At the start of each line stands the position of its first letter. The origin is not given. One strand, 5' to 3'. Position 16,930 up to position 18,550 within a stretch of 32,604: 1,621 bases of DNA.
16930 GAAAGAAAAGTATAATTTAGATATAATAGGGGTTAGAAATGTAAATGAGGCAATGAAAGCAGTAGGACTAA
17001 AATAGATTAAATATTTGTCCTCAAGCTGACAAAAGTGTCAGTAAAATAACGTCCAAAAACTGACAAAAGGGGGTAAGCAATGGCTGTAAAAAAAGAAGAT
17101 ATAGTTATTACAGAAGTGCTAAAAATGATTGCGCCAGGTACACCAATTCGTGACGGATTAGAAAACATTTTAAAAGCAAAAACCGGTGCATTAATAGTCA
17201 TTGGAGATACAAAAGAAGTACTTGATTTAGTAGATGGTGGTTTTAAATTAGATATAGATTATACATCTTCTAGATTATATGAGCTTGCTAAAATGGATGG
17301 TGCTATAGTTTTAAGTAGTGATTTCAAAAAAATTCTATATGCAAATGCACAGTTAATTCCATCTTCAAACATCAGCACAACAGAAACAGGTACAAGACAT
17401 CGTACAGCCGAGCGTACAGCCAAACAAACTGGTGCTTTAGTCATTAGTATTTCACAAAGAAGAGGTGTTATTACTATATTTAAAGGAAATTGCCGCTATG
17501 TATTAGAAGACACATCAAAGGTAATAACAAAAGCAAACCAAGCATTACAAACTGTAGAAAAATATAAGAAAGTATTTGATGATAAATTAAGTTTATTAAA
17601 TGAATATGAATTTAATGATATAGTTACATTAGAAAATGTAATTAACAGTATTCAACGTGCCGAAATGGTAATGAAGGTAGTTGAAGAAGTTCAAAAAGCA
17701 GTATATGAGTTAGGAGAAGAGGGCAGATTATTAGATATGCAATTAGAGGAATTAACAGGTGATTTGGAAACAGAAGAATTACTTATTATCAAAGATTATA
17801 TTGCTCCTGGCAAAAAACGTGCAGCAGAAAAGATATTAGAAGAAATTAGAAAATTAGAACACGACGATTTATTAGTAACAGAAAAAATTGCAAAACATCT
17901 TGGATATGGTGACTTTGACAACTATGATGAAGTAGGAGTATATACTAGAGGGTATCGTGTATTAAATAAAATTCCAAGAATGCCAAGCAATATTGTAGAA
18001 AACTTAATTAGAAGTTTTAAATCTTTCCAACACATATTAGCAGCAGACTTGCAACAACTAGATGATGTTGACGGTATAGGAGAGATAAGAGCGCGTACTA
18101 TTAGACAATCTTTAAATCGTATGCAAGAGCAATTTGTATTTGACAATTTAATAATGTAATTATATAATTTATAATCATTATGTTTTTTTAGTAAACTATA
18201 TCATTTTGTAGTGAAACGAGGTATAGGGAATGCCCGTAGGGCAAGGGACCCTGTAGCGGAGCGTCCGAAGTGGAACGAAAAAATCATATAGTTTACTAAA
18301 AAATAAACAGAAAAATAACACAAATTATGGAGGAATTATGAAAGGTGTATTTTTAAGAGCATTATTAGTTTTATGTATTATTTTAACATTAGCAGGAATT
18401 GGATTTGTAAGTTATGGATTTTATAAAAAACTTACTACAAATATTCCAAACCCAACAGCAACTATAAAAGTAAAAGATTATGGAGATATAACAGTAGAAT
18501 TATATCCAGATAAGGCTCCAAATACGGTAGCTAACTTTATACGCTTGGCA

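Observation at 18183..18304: Conserved GC-rich ~87-nt core at the apex of an AT-rich palindrome downstream of disA (copy 1 of a two-copy family)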

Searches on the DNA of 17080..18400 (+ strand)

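Call 7: search_rna_families(source=window, start=18100, end=18400, threshold=evalue, max_evalue=10, show_alignments=3)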
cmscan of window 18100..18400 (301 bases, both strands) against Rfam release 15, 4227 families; matches with E-value up to 10: 2.
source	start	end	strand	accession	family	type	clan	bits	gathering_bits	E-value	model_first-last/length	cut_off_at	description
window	18329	18363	-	RF02120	FTX_2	Gene; lncRNA;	-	14.2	48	2.1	64-97/97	no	FTX transcript, XIST regulator conserved region 2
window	18147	18300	+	RF02973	Enterococcus-1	Gene; sRNA;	-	13.4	71.4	2.7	1-152/152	no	Enterococcus-1 RNA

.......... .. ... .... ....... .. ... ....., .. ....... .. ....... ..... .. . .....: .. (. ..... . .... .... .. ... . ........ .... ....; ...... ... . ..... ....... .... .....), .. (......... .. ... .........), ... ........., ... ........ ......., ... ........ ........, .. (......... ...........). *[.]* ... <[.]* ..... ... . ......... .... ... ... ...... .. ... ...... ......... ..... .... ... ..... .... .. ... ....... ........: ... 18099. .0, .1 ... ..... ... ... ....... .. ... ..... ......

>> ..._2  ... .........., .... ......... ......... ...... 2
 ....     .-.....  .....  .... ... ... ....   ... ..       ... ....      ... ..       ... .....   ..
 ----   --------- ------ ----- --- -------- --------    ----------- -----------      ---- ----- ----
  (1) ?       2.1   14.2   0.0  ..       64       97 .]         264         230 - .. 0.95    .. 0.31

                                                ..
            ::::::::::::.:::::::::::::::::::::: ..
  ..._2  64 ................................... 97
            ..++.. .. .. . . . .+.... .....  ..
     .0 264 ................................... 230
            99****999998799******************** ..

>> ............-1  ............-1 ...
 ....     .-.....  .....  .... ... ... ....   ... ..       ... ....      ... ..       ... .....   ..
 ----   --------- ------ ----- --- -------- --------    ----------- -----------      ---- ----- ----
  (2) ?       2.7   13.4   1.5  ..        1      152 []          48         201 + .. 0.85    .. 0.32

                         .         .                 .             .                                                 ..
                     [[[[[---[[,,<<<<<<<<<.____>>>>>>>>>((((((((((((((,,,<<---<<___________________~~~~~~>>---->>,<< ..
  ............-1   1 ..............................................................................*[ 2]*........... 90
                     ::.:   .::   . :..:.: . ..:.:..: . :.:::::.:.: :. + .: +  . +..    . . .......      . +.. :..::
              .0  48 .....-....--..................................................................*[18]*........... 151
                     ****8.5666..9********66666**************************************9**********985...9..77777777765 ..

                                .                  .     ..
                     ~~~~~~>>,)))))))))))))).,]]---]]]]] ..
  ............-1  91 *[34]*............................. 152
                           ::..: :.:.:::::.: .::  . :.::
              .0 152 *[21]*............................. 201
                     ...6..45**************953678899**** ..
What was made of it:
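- Only a sub-threshold cmscan match to Enterococcus-1 RNA (13.4 bits against a gathering score of 71.4; E = 2.7, call 7).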

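Call 34: search_dna_similar(query=window:18197-18283:+, collection=plasmids, mode=distant, max_evalue=1)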
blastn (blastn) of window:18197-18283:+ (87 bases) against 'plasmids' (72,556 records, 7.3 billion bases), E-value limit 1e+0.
No match.

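Call 35: search_dna_similar(query=window:18197-18283:+, collection=phages, mode=distant, max_evalue=1)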
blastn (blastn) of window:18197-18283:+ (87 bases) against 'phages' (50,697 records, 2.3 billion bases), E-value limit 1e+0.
No match.
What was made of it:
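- No blastn match in PLSDB plasmids or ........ phages (calls 34, 35).
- Tried and rejected: blastn against plasmids and phages: nothing (calls 34, 35).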

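Call 49: build_rna_model(alignment_id=A2, structure=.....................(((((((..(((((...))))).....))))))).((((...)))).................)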
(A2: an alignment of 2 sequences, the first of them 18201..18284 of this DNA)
Model R1 built from alignment A2 (2 sequences, 84 columns); structure: as given.
model positions 84; base pairs 16; branch points 1; effective number of sequences 1.04; information 0.677 bits per position. Calibrated on 0.2 Mb of random sequence (short: E-values are rough).
structure used (alignment columns):
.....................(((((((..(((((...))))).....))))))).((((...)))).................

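Call 50: search_with_rna_model(model_id=R1, source=window, filters=off, max_evalue=10)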
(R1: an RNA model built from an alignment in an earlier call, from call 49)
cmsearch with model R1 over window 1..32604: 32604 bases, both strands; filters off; matches with E-value up to 10: 29.
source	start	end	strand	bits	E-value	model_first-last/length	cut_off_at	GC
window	18201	18284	+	117.4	3e-24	1-84/84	no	0.5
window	30717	30800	-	116.9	4e-24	1-84/84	no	0.49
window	23202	23238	+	14.4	0.34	1-84/84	no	0.19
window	12064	12094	+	13.9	0.46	1-84/84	no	0.29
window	8693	8746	+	12.1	1.1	1-84/84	no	0.22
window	31235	31301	+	10.9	2.1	1-84/84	no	0.27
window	11378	11410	+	10.6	2.4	1-84/84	no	0.21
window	26438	26479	+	10.4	2.7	1-84/84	no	0.31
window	6403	6443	+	9.8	3.6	1-84/84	no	0.22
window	22086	22131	+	9.7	3.9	1-84/84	no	0.22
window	4231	4257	+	9.5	4.3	1-84/84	no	0.26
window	8204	8256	-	9.4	4.5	1-84/84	no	0.3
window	29164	29210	+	9.3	4.7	1-84/84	no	0.32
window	10031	10068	+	9.3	4.8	1-84/84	no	0.24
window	12319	12352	+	9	5.7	1-84/84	no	0.24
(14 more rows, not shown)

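Call 51: search_with_rna_model(model_id=R1, sources=[L012, L013, L014, L015, L016, L017, L018, L019, L020, L021, L022, L023, L024, L025, L026, L027, L028, L029, L030, L031, L032, L033, L034, L035, L036, L037, L038, L039, L040, L041, L042, L043, L044, L045, L046, L047, L048, L049, L050, L051, L052, L053, L054, L055, L056, L057, L058, L059, L060, L061, L062, L063, L064, L065, L066, L067, L068, L069, L070, L071, L072, L073, L074, L075, L076, L077, L078, L079, L080, L081, L082, L083, L084, L085, L086, L087, L088, L089, L090, L091, L096], max_evalue=10)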
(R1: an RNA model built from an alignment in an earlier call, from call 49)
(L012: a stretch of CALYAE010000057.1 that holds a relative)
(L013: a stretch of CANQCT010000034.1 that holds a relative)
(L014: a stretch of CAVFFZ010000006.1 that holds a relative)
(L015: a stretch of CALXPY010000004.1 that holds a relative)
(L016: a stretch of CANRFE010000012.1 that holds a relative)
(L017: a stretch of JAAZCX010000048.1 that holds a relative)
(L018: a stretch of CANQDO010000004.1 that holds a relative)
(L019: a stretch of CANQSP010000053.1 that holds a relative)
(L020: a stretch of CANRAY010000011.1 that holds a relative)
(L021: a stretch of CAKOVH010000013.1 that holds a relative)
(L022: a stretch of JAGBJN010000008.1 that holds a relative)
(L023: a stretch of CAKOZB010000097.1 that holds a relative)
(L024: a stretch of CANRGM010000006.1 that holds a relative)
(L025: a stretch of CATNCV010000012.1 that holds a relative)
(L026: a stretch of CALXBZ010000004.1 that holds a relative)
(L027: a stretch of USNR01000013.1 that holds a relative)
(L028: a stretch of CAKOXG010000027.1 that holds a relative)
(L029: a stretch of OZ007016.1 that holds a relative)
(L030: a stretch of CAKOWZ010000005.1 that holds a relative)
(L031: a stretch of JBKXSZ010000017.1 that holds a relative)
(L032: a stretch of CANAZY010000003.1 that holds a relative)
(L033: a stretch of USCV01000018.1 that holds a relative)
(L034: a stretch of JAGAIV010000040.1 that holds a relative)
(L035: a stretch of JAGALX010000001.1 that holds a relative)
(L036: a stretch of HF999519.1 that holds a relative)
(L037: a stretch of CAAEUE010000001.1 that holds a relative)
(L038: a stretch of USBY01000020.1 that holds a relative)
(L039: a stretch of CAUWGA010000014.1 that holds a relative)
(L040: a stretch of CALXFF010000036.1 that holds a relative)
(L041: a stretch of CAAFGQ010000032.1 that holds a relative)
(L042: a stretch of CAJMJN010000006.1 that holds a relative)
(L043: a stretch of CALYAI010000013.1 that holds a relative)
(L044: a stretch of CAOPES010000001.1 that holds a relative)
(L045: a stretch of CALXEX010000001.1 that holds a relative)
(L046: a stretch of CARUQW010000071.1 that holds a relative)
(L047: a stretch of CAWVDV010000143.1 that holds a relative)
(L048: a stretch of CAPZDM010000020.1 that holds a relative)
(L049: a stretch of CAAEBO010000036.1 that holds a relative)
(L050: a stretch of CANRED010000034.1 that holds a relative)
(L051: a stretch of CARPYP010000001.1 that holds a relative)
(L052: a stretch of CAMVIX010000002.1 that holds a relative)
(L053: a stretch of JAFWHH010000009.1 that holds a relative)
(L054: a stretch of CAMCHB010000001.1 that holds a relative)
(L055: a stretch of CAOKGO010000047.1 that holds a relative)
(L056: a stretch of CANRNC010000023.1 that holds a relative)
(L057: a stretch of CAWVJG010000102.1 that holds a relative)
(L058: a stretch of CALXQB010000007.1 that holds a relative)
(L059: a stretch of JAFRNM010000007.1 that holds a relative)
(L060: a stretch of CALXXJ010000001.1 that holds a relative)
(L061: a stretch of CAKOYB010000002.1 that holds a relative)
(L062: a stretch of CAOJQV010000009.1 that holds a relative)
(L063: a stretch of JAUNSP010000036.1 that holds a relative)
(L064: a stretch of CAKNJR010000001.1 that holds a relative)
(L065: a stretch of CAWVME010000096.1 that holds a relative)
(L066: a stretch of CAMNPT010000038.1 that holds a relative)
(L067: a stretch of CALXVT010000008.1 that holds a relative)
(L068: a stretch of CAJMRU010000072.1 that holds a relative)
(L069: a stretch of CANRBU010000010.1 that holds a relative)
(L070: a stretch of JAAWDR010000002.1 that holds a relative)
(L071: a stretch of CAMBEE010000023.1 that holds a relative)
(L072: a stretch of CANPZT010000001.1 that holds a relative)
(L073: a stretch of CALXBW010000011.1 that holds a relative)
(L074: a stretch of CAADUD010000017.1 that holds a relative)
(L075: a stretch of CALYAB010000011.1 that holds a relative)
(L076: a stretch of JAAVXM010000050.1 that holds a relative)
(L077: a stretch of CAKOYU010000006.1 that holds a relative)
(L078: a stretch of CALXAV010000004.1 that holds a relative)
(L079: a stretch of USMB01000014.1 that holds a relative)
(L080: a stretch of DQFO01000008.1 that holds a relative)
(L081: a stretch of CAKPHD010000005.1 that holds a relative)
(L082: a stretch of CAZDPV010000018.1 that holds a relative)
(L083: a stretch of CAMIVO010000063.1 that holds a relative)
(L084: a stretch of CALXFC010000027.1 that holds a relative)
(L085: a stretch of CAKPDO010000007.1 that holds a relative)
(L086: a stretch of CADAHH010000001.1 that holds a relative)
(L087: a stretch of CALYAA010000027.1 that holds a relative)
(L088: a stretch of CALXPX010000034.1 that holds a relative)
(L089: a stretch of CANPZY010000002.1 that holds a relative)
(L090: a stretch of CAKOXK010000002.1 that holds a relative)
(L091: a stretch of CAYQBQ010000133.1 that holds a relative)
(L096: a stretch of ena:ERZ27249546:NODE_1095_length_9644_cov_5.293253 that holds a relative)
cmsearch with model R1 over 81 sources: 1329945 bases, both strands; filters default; matches with E-value up to 10: 6.
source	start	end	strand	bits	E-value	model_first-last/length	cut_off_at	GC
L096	1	77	-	101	5.8e-19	1-77/84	3'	0.53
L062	9903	9995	+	20.9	0.5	1-84/84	no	0.39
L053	8705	8772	+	19.2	1.2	1-84/84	no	0.32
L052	716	827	-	18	2.3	1-84/84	no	0.36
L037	11807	11838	+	15.9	6.6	1-84/84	no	0.19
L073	6088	6126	+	15.3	8.9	1-84/84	no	0.33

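Call 74: search_with_rna_model(model_id=R1, sources=[window, L106, L107, L108, L109, L110, L111, L112, L113, L114, L005], max_evalue=1, make_alignment=true, show_alignments=4)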
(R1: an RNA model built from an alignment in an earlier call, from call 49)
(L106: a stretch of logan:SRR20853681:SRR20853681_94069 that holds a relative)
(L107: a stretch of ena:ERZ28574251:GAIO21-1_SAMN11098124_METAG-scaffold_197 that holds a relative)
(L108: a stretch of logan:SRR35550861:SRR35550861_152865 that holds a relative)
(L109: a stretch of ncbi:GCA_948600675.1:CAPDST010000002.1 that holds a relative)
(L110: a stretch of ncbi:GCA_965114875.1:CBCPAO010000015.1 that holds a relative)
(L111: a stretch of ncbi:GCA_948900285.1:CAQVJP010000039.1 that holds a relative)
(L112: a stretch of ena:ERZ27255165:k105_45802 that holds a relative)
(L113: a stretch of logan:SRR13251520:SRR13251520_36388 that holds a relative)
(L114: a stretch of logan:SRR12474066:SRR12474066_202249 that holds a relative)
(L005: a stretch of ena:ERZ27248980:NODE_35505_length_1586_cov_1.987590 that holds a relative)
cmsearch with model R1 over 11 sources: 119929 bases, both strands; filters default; matches with E-value up to 1: 4.
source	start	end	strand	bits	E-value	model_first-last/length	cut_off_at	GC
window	18201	18284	+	117.4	1.1e-23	1-84/84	no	0.5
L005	1431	1514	-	117.4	1.1e-23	1-84/84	no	0.5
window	30717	30800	-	116.9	1.5e-23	1-84/84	no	0.49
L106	1204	1285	+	68.4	1e-12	1-84/84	no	0.35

Alignment A4: 4 matches aligned to the model, 84 columns, each read 5' to 3' on its own strand. Consensus structure (alignment columns), stored with it:
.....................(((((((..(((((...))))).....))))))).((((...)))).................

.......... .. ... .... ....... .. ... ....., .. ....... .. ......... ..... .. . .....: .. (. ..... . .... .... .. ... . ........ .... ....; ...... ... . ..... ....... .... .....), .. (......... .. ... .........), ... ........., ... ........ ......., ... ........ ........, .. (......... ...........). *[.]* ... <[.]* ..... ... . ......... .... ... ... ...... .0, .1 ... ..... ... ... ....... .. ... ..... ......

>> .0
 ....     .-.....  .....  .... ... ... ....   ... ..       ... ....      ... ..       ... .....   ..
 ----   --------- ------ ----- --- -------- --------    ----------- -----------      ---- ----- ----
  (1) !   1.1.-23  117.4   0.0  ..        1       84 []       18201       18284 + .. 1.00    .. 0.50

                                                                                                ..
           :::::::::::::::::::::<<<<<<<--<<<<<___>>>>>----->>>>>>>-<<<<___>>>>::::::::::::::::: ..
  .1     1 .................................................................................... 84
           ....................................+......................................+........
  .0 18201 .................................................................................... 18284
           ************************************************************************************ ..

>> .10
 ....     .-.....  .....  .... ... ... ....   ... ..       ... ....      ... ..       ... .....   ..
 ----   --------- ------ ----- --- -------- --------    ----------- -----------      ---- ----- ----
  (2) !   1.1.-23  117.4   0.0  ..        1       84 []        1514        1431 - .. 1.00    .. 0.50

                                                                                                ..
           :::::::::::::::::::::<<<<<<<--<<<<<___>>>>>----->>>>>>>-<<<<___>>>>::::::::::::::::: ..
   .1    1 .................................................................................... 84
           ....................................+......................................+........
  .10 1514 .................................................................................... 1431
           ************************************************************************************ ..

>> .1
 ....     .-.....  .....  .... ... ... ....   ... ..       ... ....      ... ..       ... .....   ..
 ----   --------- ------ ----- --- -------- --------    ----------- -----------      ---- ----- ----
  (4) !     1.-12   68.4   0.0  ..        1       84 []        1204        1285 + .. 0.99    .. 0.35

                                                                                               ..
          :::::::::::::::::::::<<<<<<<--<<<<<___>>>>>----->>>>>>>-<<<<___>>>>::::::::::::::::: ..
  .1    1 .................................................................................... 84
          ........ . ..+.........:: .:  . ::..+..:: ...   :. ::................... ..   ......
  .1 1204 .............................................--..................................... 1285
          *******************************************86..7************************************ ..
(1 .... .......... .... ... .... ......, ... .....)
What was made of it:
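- On Structured single-stranded element (generic): Model R1, built from the window copies only, already aligned L106 with all 16 pairs standard (call 74).
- Model R1, built only from the window copies, scores it at 68 bits, E = 1e-12, with all 16 pairs standard (call 74).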

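Call 76: build_rna_model(alignment_id=A4)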
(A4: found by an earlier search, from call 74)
Model R2 built from alignment A4 (4 sequences, 84 columns); structure: stored with the alignment.
model positions 84; base pairs 16; branch points 1; effective number of sequences 1.29; information 0.677 bits per position. Calibrated on 0.2 Mb of random sequence (short: E-values are rough).
structure used (alignment columns):
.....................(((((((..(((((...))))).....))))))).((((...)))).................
